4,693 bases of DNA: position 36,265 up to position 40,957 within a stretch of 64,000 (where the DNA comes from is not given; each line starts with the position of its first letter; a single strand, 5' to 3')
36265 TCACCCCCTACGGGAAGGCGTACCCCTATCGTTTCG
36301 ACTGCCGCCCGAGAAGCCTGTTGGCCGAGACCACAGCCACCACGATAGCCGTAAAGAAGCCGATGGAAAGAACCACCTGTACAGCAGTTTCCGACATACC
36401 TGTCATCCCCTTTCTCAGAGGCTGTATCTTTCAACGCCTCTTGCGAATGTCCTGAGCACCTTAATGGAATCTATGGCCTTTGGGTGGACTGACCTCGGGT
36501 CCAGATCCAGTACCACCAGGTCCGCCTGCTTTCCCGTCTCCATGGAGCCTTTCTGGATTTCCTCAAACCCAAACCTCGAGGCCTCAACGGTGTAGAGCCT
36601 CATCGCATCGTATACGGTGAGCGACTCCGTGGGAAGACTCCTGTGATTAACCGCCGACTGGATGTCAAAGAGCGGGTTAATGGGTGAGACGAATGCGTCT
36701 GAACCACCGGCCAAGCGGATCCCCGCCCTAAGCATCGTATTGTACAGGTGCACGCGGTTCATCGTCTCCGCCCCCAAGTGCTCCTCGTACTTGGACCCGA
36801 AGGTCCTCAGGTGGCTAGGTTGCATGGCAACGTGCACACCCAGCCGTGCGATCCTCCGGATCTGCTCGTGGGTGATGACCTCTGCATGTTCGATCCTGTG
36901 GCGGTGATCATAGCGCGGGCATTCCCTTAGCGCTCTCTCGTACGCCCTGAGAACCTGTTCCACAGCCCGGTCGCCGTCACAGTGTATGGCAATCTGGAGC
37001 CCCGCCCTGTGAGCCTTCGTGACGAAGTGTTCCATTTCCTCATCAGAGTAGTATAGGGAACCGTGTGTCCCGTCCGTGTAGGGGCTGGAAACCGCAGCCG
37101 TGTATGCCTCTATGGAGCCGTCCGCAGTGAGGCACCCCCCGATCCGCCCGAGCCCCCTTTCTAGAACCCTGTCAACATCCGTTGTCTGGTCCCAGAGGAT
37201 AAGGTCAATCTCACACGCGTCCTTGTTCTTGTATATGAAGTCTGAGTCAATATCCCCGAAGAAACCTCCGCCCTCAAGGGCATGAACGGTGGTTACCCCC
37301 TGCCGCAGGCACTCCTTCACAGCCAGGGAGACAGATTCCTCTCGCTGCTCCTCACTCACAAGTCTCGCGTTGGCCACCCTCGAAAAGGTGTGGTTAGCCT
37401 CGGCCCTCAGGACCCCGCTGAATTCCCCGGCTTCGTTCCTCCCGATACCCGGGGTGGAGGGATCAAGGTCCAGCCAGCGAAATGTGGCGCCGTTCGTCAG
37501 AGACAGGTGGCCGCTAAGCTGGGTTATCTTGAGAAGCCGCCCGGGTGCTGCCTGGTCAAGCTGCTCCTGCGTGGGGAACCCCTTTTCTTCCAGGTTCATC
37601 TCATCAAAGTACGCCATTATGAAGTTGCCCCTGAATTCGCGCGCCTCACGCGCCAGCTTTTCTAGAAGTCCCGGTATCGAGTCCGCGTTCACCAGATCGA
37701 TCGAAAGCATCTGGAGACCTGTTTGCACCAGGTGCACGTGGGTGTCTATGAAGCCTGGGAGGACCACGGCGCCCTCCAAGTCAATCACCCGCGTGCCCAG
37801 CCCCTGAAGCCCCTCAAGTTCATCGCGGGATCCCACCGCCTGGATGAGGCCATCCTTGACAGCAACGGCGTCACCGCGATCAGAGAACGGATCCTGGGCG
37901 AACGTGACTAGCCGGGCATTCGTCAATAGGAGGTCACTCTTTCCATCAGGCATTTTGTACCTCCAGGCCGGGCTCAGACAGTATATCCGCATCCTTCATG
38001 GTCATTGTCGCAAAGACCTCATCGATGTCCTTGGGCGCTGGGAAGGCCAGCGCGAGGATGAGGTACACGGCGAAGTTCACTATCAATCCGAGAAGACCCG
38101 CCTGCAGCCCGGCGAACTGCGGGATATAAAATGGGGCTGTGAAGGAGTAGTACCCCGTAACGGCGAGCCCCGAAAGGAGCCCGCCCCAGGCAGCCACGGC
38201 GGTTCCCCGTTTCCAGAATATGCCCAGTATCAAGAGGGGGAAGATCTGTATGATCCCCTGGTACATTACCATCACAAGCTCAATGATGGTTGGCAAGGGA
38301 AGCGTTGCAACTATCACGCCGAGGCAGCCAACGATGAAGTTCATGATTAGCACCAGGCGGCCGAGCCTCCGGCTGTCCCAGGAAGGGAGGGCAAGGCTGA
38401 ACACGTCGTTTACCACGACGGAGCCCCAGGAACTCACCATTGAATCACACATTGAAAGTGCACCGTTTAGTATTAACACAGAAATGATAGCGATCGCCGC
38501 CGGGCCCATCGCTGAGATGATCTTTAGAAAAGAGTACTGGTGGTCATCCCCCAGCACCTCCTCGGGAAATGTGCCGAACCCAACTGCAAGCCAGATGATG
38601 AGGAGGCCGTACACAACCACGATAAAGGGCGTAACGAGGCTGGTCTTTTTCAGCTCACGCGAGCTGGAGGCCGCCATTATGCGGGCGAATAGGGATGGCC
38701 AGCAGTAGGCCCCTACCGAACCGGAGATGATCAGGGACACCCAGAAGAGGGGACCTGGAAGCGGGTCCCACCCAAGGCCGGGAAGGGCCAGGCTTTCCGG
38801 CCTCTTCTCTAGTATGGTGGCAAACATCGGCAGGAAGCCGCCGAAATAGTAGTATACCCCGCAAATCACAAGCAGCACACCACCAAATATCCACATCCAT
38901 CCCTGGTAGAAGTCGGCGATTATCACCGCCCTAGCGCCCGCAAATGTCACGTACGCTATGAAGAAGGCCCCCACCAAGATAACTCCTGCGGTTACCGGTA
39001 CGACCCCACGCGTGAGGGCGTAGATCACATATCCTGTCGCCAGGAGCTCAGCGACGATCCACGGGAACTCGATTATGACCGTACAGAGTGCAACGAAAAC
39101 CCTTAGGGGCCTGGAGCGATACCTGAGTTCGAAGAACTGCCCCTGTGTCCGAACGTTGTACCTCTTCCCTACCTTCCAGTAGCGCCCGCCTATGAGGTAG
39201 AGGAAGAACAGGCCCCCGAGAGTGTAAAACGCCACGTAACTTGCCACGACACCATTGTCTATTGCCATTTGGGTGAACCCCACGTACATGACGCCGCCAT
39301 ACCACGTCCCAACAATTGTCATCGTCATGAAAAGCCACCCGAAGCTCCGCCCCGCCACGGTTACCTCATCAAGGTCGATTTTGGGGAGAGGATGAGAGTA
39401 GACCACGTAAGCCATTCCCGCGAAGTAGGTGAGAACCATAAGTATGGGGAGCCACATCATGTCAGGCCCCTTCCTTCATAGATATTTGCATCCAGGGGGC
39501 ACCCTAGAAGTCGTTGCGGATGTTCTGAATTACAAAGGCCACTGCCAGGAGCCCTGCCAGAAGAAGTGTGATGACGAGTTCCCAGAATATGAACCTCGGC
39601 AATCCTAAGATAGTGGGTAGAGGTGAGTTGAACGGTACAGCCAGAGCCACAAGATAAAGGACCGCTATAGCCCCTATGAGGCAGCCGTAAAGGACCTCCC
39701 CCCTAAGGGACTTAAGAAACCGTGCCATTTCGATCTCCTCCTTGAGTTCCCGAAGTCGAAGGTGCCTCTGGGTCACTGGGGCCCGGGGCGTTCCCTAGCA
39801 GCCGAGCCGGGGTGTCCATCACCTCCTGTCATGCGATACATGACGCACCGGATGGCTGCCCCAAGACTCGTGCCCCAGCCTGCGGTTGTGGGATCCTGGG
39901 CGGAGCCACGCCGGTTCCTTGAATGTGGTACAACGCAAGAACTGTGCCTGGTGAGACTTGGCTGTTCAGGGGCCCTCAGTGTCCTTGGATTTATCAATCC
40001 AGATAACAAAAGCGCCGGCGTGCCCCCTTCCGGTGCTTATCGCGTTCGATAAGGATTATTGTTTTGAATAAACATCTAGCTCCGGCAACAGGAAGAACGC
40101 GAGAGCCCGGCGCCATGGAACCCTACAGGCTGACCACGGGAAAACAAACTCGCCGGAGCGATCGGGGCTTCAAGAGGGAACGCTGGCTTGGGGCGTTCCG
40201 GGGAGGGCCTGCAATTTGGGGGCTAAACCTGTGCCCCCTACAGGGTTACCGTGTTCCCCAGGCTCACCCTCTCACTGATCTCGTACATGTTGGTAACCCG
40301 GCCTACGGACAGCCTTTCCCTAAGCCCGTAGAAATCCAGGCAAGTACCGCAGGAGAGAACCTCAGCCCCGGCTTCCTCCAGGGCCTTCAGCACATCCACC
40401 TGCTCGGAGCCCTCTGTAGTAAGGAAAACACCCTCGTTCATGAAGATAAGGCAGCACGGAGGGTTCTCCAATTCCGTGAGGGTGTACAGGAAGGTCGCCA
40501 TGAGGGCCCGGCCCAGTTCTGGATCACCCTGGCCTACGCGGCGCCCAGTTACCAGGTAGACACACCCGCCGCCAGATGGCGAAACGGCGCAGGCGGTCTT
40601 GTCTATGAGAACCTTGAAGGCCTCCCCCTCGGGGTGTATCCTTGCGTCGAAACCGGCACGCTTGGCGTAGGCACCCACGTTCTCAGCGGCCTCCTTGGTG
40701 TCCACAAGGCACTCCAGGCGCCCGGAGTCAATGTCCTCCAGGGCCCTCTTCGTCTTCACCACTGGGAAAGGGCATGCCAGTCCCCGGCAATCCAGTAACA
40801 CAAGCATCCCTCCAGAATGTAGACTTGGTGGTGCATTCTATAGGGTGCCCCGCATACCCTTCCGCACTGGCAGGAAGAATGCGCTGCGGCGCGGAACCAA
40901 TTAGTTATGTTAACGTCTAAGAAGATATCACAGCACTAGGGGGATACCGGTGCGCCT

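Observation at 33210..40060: Seven-gene amide/ureido-amine catabolic operon with two CN-hydrolases and a hidden micro-ORF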

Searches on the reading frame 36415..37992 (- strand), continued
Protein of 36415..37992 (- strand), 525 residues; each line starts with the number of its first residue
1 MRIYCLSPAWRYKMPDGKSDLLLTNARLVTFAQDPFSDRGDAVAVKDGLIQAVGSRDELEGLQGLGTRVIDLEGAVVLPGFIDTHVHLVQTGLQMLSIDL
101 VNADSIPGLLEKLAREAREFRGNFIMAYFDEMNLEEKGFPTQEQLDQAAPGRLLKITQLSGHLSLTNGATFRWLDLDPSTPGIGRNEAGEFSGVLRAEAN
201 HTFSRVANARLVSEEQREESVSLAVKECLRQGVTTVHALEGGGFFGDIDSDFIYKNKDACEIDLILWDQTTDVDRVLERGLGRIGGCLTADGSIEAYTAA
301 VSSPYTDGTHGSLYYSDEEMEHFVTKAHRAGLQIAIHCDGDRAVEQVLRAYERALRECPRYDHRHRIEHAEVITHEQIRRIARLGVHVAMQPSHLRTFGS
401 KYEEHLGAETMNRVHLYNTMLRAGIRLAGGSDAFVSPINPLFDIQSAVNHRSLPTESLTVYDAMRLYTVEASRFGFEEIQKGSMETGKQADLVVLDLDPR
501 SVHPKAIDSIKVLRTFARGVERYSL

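Call 81: fold_search(model_id=the predicted structure, library=pdb)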
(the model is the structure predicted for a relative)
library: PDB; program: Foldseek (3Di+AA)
matches with E <= 10: 1658; with E <= 0.001: 321
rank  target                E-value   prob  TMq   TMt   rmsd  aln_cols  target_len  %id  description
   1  3icj                  2.8e-36  1.00  0.77  0.84   3.7       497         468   25  Crystal structure of an uncharacterized metal-dependent hydrolase from pyrococcus furiosus (released 2009-07-28)
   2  3igh                  3.1e-35  1.00  0.78  0.82   4.0       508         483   24  Crystal structure of an uncharacterized metal-dependent hydrolase from pyrococcus horikoshii ot3 (released 2009-08-04)
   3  3feq_C                1.8e-18  1.00  0.45  0.56  12.4       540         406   17  Crystal structure of uncharacterized protein eah89906 (released 2008-12-16)
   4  3feq_L                2.2e-18  1.00  0.44  0.55  12.7       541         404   17  Crystal structure of uncharacterized protein eah89906 (released 2008-12-16)
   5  3feq_A                2.6e-18  1.00  0.44  0.55  12.9       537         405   17  Crystal structure of uncharacterized protein eah89906 (released 2008-12-16)
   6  3feq_J                3.4e-18  1.00  0.47  0.58  11.3       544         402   15  Crystal structure of uncharacterized protein eah89906 (released 2008-12-16)
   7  3mkv_A                3.8e-18  1.00  0.54  0.66   6.0       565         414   16  Crystal structure of amidohydrolase eaj56179 (released 2010-04-28)
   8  3mkv_B                4.0e-18  1.00  0.54  0.66   6.1       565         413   16  Crystal structure of amidohydrolase eaj56179 (released 2010-04-28)
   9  3mtw                  6.7e-18  1.00  0.54  0.67   6.3       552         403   16  Crystal structure of L-Lysine, L-Arginine carboxypeptidase Cc2672 from Caulobacter Crescentus CB15 complexed with N-meth (released 2010-07-28)
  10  2gok_A                1.7e-17  1.00  0.56  0.69   6.3       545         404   13  Crystal structure of the imidazolonepropionase from Agrobacterium tumefaciens at 1.87 A resolution (released 2006-04-25)
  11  3n2c_A                1.9e-17  1.00  0.47  0.57  11.5       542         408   17  Crystal structure of prolidase eah89906 complexed with n-methylphosphonate-l-proline (released 2010-06-02)
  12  3feq_K                1.9e-17  1.00  0.44  0.55  12.5       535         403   18  Crystal structure of uncharacterized protein eah89906 (released 2008-12-16)
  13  3feq_N                2.5e-17  1.00  0.47  0.58  11.7       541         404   16  Crystal structure of uncharacterized protein eah89906 (released 2008-12-16)
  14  2q09                  4.4e-17  1.00  0.56  0.69   6.1       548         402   17  Crystal structure of Imidazolonepropionase from environmental sample with bound inhibitor 3-(2,5-Dioxo-imidazolidin-4-yl (released 2007-06-05)
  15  2oof                  5.3e-17  1.00  0.56  0.69   5.9       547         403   17  The crystal structure of 4-imidazolone-5-propanoate amidohydrolase from environmental sample (released 2007-02-20)
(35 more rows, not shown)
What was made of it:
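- On YtcJ-like Amidohydro_3 (PF07969 / COG1574): The fold matches 3icj and 3igh at TM 0.77-0.84 (call 81).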

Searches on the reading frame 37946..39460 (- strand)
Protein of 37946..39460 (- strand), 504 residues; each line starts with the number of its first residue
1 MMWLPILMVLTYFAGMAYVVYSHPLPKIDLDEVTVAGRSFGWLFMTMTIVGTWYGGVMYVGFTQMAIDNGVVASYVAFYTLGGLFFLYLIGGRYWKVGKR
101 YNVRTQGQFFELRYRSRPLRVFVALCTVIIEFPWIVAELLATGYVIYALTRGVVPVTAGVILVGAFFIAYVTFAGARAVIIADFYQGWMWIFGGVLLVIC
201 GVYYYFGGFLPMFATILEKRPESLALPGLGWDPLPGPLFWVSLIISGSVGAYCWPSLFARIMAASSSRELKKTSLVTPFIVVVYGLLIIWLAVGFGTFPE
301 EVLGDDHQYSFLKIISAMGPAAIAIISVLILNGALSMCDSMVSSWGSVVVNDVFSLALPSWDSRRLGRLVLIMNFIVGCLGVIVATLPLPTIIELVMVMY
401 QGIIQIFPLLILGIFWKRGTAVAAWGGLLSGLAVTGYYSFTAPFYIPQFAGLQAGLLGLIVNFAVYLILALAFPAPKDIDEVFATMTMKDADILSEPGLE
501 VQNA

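Call 5: search_protein_families(library=pfam, proteins=[window:37946-39460:-], max_evalue=0.01)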
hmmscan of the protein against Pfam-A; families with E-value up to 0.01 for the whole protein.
window:37946-39460:- (504 aa): 1 family
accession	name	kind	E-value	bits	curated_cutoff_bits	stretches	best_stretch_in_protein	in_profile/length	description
PF00474.23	SSF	-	3e-29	102.6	22.8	1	35-431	3-406/406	Sodium:solute symporter family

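Call 6: search_protein_families(library=ncbifam, proteins=[window:37946-39460:-], max_evalue=0.01)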
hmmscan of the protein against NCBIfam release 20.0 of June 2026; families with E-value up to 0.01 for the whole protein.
window:37946-39460:- (504 aa): 4 families
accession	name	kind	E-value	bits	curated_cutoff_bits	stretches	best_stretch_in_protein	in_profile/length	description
TIGR00813.1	sss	superfamily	3.7e-27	95.4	184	1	35-431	3-411/411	sodium/solute symporter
TIGR02119.1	panF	equivalog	1e-23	84.1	328.05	1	4-469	5-464/471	sodium/pantothenate symporter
NF046076.1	monocarbox_MctP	equivalog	1.5e-13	50.3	625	1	21-470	22-477/481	monocarboxylate uptake permease MctP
TIGR03648.1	Na_symport_lg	subfamily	5.5e-10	38.3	320.75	1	316-480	356-538/547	VC_2705 family sodium/solute symporter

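Call 83: find_related_loci(query=A4, collection=metagenome_contigs, flank=8000)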
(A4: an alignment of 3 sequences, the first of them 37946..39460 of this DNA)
Query A4 (504 aa) in metagenome_contigs; peptide patterns used: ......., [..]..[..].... (x = any residue, [..] = any of these).
172 stretches matched a pattern; 2 encode a relative of the query (tblastn E <= 1e-3); 2 distinct loci.
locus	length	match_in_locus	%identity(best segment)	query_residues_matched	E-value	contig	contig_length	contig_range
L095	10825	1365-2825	49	8-493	1e-151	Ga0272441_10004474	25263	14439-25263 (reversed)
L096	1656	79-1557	42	12-496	7e-130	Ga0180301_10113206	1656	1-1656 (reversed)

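Call 86: search_protein_families(library=ncbifam, proteins=[L095:3092-3955:+, L095:4063-5697:+, L095:58-1002:+], max_evalue=1e-10)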
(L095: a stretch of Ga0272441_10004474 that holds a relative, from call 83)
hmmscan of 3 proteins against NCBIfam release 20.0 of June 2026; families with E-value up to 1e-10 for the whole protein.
L095:3092-3955:+ (287 aa): 9 families
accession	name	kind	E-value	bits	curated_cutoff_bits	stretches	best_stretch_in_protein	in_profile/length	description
TIGR03381.1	agmatine_aguB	equivalog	7.9e-123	409.2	410.25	1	4-279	1-278/279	N-carbamoylputrescine amidase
NF040852.1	nitrile_Arch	equivalog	9.5e-41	139.7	500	1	6-278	3-261/262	nitrilase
NF010588.0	PRK13981.1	equivalog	1.9e-26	92.6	479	1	3-260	4-252/546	NAD+ synthase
NF033621.1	de_GSH_amidase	exception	2.5e-23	82.8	355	1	6-273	2-254/260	deaminated glutathione amidase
NF043013.1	DeGluthAmidYersProt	equivalog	7.4e-18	64.7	500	1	1-246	1-243/278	deaminated glutathione amidase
NF002730.0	PRK02628.1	equivalog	1.5e-16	59.7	473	1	5-273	14-295/677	NAD(+) synthase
NF009803.0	PRK13287.1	equivalog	3e-16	59.1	406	1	4-264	14-267/333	formamidase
TIGR04048.1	nitrile_sll0784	equivalog_domain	6.6e-15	54.9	502.6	1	3-210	2-216/301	Nit6803 family nitrilase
NF009802.0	PRK13286.1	equivalog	7.5e-11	41.6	427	0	94-265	111-269/345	aliphatic amidase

L095:4063-5697:+ (544 aa): 0 families

L095:58-1002:+ (314 aa): 68 families (the best 25 are shown)
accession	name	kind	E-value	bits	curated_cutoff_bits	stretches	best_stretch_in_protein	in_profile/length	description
NF041362.1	GntE_guanitoxin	equivalog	1.8e-114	382.6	525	1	1-300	122-424/426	guanitoxin biosynthesis PLP-dependent transaminase GntE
NF000818.0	PRK00062.1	subfamily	7.2e-81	272.1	398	1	1-312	122-427/429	glutamate-1-semialdehyde 2,1-aminomutase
TIGR00713.1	hemL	equivalog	1.5e-78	264.4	527.3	1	1-311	118-422/423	glutamate-1-semialdehyde 2,1-aminomutase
NF009055.0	PRK12389.1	equivalog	9.2e-65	218.9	637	1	1-311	123-427/431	glutamate-1-semialdehyde 2,1-aminomutase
NF001864.0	PRK00615.1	equivalog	1.5e-47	162.2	706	1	1-313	124-430/433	glutamate-1-semialdehyde aminotransferase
NF005993.0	PRK08117.1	subfamily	1e-40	139.7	574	1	72-249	196-371/433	aspartate aminotransferase family protein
NF004426.0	PRK05769.1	equivalog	1.6e-40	139.2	552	1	66-278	204-404/441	acetyl ornithine aminotransferase family protein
NF005272.0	PRK06777.1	equivalog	1.9e-38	132.2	725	1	3-257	117-370/421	4-aminobutyrate--2-oxoglutarate transaminase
NF004856.0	PRK06209.1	equivalog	1.1e-37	129.7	486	1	3-310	130-414/450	glutamate-1-semialdehyde 2,1-aminomutase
TIGR00700.1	GABAtrnsam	equivalog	1.1e-37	129.7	506.65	1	85-249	197-361/420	4-aminobutyrate--2-oxoglutarate transaminase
TIGR00707.1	argD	subfamily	5.2e-37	127.5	410.05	1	60-249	149-333/381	acetylornithine/succinylornithine family transaminase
NF005692.0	PRK07495.1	equivalog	4.4e-36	124.4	724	1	3-252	117-365/425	4-aminobutyrate--2-oxoglutarate transaminase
NF005453.0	PRK07046.1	subfamily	5.9e-35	120.7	425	1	3-312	146-451/453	transaminase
NF007308.0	PRK09792.1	equivalog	6.3e-35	120.8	747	1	3-250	117-363/421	4-aminobutyrate transaminase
NF002797.0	PRK02936.1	equivalog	1.4e-34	119.5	496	1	3-247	102-329/385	acetylornithine transaminase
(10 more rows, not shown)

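Call 88: search_protein_families(library=pfam, proteins=[L095:4063-5697:+, L095:5719-8916:-, L095:9498-10799:+, L095:8979-9443:-], max_evalue=0.0001)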
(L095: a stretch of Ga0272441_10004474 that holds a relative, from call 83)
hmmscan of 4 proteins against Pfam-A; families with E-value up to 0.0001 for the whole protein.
L095:4063-5697:+ (544 aa): 2 families
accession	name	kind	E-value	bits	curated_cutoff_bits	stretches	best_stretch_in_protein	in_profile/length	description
PF07969.17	Amidohydro_3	-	2.1e-94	318.1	29.7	1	66-542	9-472/472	Amidohydrolase family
PF01979.26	Amidohydro_1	-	5.2e-09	36.2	25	1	207-541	29-345/345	Amidohydrolase family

L095:5719-8916:- (1065 aa): 3 families
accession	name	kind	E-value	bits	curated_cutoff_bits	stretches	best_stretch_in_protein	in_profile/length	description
PF03704.23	BTAD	-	2.5e-17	64.1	22.1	1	904-1049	1-146/146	Bacterial transcriptional activator domain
PF13401.12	AAA_22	-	1.6e-05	25.7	27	1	33-121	4-96/130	AAA domain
PF25201.1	nSTAND6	-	6.3e-05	23.5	27.7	0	21-140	4-133/148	Novel STAND NTPase 6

L095:9498-10799:+ (433 aa): 2 families
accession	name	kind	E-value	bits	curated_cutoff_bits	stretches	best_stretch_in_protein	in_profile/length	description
PF03435.24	Sacchrp_dh_NADP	-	9.5e-13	49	25.1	1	31-156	1-128/129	Saccharopine dehydrogenase NADP binding domain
PF16653.10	Sacchrp_dh_C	-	2.1e-12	48.2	31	1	161-419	1-262/265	Saccharopine dehydrogenase C-terminal domain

L095:8979-9443:- (154 aa): 0 families

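Call 104: search_solved_structures(query=window:37946-39460:-, max_evalue=0.001)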
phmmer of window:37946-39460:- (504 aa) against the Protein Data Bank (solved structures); distinct sequences matched with E-value up to 0.001: 0.
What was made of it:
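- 37946..39460 (-): Na+/solute symporter (SSF family), a divergent subfamily. No PDB sequence relative at E <= 0.001 (call 104).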

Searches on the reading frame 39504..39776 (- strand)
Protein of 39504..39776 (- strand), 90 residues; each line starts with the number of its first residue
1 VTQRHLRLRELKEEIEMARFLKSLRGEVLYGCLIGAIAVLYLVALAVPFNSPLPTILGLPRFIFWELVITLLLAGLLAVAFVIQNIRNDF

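Call 5: search_protein_families(library=pfam, proteins=[window:39504-39776:-], max_evalue=0.01)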
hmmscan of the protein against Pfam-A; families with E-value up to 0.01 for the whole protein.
window:39504-39776:- (90 aa): 0 families

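Call 6: search_protein_families(library=ncbifam, proteins=[window:39504-39776:-], max_evalue=0.01)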
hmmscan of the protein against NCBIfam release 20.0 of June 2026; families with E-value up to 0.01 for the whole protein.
window:39504-39776:- (90 aa): 0 families

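Call 23: search_protein_families(library=pfam, proteins=[window:39504-39728:-], max_evalue=10)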
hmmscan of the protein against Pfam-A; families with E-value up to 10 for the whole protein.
window:39504-39728:- (74 aa): 3 families
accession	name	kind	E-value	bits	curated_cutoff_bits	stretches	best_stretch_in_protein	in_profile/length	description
PF11755.13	DUF3311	-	0.02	15.4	30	1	20-65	4-49/61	Protein of unknown function (DUF3311)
PF06196.17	DUF997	-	0.13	12.6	26.3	1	15-66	9-64/77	Protein of unknown function (DUF997)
PF13314.11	DUF4083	-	1.1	9.7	25.4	1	46-69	5-28/57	Domain of unknown function (DUF4083)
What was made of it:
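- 39504..39728 (-): 74-aa two-helix membrane protein, DUF3311-like, the likely small partner of the symporter. DUF3311 at E = 0.02 and 15.4 bits, below the cut-off of 30 (call 23).
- On DUF3311 (PF11755): 15.4 bits against 30, E = 0.02 (call 23).
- Checked: It reaches DUF3311 only at E = 0.02 and 15.4 bits, against a cut-off of 30 (call 23).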

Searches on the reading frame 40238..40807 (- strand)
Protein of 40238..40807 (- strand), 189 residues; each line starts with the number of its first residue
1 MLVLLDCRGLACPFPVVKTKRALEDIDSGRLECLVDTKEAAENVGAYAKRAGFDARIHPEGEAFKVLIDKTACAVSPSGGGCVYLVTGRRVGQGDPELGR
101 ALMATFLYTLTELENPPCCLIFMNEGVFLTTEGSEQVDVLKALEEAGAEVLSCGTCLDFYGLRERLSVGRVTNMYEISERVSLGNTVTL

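Call 30: search_protein_families(library=pfam, proteins=[window:40238-40807:-], max_evalue=0.001)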
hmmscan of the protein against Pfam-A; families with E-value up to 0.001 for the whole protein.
window:40238-40807:- (189 aa): 2 families
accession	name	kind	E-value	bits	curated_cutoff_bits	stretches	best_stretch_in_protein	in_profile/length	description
PF01206.22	TusA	-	1.5e-16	60.5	28.6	1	5-70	3-70/70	Sulfurtransferase TusA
PF02635.20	DsrE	-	0.00021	21.8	22.7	1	112-168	28-93/116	DsrE/DsrF-like family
